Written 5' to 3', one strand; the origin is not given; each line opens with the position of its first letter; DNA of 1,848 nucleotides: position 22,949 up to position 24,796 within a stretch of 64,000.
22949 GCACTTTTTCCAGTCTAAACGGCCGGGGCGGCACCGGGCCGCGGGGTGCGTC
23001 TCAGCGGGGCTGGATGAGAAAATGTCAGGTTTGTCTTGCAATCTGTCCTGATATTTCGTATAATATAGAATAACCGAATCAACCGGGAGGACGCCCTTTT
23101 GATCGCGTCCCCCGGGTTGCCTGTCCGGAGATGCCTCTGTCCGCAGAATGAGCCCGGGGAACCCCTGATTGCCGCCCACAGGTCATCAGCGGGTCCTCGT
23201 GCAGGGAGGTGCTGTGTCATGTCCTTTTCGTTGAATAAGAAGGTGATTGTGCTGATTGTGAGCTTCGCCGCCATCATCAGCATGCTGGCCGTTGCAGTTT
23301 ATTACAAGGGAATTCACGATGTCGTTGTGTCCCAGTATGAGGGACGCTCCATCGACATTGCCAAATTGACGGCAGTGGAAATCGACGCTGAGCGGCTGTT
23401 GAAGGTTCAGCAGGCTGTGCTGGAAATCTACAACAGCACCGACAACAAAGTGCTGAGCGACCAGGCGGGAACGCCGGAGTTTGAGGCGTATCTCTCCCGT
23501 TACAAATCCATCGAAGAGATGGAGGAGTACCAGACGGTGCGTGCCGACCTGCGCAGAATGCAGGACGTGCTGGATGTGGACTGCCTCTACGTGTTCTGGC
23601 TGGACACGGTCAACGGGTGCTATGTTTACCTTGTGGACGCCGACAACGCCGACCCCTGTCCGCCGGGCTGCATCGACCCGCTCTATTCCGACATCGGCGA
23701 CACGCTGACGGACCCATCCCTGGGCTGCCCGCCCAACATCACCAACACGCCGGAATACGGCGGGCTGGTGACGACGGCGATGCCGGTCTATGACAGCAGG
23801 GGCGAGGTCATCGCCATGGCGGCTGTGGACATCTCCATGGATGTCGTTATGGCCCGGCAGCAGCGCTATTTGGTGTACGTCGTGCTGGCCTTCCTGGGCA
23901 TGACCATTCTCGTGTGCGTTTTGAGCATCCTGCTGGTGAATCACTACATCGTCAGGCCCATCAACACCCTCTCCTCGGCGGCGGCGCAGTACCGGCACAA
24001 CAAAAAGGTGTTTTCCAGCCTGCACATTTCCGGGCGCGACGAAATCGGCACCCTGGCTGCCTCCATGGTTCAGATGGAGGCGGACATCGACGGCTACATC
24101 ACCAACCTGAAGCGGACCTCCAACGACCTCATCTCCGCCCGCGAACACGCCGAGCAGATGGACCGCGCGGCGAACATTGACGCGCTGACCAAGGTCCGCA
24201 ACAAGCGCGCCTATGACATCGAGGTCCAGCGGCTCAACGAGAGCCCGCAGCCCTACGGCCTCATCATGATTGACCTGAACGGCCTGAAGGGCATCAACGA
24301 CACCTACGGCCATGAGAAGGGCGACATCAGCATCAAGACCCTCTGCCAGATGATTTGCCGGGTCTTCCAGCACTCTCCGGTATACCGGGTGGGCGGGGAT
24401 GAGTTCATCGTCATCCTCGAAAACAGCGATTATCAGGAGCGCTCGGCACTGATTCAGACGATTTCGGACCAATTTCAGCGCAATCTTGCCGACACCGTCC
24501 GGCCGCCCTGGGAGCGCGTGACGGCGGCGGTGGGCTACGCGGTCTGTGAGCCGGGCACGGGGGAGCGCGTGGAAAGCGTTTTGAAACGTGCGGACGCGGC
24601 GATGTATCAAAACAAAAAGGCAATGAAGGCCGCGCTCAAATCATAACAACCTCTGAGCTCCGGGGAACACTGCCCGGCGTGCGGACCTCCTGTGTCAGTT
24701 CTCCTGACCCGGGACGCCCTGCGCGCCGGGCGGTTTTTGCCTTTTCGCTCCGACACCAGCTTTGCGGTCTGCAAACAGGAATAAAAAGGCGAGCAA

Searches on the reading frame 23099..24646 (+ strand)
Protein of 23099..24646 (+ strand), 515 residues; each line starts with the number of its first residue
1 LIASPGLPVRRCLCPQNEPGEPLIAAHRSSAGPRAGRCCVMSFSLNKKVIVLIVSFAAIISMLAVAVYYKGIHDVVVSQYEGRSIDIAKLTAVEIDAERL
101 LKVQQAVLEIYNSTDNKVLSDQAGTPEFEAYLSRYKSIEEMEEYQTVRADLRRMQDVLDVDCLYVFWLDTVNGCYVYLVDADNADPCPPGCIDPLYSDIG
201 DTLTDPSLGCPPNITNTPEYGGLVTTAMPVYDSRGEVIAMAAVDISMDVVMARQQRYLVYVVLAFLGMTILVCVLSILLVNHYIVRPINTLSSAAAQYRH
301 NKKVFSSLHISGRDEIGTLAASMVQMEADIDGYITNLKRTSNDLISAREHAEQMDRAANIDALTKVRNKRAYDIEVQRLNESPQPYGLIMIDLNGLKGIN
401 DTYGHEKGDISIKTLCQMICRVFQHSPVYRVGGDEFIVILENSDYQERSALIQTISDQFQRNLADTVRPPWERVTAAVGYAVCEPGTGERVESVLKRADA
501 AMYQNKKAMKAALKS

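Call 35: search_protein_families(library=pfam, proteins=[window:23099-24646:+], max_evalue=0.0001)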
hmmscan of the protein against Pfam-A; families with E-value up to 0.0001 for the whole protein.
window:23099-24646:+ (515 aa): 2 families
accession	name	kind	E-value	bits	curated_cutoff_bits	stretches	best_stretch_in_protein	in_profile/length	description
PF00990.26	GGDEF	-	1.4e-29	103.4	23.8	1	358-510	1-159/161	Diguanylate cyclase, GGDEF domain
PF00672.30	HAMP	-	1.2e-05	26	25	1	280-326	2-47/53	HAMP domain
